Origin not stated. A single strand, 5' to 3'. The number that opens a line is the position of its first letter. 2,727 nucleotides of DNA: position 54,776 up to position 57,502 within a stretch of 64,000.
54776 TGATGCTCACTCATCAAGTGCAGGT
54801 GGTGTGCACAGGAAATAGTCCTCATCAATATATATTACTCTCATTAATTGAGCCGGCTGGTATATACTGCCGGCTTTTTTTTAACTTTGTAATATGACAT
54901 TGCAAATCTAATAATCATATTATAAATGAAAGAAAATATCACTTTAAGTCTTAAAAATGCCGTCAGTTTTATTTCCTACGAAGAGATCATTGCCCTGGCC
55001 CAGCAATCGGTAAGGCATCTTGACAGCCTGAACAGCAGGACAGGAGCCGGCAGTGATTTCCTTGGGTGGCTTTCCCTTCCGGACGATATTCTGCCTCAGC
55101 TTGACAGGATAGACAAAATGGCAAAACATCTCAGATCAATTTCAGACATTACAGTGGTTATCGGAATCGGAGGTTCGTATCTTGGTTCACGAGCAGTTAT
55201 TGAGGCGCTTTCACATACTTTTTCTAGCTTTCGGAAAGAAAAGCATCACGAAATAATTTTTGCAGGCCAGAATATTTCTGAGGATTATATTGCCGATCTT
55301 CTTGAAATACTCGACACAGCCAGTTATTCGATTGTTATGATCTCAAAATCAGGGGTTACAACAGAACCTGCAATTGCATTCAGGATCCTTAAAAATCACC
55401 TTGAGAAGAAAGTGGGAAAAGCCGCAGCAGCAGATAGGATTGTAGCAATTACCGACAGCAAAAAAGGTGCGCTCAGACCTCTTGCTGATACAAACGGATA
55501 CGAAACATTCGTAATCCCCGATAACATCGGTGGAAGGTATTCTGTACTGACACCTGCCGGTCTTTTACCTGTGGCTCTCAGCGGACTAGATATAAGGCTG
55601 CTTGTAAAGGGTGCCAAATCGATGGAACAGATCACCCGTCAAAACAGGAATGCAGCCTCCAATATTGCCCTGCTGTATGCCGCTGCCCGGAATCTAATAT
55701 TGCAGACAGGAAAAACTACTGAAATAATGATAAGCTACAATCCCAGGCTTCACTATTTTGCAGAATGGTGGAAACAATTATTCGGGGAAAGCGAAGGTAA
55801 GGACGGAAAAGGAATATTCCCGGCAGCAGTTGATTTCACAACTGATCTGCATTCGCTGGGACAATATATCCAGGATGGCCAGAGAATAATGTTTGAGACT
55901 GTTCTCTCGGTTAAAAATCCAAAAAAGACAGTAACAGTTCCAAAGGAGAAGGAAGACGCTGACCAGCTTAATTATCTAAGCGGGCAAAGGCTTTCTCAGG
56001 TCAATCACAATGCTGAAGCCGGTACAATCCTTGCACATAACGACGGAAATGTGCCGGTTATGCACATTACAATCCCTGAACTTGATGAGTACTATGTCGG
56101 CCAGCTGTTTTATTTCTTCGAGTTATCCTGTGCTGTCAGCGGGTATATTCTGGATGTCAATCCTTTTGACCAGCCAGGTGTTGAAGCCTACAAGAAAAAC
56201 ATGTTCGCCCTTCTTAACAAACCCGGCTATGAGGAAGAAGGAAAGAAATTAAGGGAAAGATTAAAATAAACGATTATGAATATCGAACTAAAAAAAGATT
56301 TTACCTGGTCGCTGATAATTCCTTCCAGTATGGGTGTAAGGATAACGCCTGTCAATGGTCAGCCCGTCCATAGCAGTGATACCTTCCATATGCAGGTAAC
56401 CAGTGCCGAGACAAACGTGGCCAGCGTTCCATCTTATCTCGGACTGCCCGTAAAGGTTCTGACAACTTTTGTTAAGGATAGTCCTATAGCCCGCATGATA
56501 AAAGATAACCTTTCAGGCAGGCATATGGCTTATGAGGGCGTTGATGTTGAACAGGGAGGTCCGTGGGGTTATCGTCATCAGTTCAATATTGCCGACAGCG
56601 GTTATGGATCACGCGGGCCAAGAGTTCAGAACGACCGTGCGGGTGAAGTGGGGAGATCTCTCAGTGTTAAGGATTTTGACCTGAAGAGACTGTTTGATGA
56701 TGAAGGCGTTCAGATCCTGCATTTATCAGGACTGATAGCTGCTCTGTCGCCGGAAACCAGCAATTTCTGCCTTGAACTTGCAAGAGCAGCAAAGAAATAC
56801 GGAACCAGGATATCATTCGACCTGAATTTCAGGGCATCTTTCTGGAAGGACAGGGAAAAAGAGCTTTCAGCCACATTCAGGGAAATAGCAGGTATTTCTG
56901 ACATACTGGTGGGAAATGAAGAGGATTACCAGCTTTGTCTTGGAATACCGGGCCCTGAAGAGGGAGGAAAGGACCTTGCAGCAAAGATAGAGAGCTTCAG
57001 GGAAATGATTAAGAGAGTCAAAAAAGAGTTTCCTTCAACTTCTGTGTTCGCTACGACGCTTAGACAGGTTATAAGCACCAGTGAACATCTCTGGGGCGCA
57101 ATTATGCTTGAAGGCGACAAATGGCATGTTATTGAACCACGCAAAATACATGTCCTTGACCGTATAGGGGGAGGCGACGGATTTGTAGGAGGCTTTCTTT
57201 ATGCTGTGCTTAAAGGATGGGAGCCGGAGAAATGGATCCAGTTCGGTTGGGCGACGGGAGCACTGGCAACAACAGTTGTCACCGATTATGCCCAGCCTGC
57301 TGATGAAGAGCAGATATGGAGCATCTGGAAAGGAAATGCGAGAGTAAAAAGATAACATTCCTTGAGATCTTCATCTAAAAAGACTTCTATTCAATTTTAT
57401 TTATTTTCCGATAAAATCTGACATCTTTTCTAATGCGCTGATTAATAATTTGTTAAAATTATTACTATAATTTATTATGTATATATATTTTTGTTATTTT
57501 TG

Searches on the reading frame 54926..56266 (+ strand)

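Call 93: search_protein_families(library=pfam, proteins=[window:54926-56266:+], max_evalue=0.00001)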
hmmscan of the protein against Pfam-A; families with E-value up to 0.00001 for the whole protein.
window:54926-56266:+ (447 aa): 1 family
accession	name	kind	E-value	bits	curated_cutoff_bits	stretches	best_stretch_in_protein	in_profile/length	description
PF00342.24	PGI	-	1.7e-30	106.5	22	1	70-424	94-460/486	Phosphoglucose isomerase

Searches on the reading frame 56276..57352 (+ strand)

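Call 93: search_protein_families(library=pfam, proteins=[window:56276-57352:+], max_evalue=0.00001)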
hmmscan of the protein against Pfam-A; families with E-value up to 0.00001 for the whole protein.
window:56276-57352:+ (359 aa): 1 family
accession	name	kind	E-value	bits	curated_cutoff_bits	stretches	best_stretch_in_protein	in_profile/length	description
PF00294.29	PfkB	-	8e-20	71.8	25.8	1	145-334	130-292/302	pfkB family carbohydrate kinase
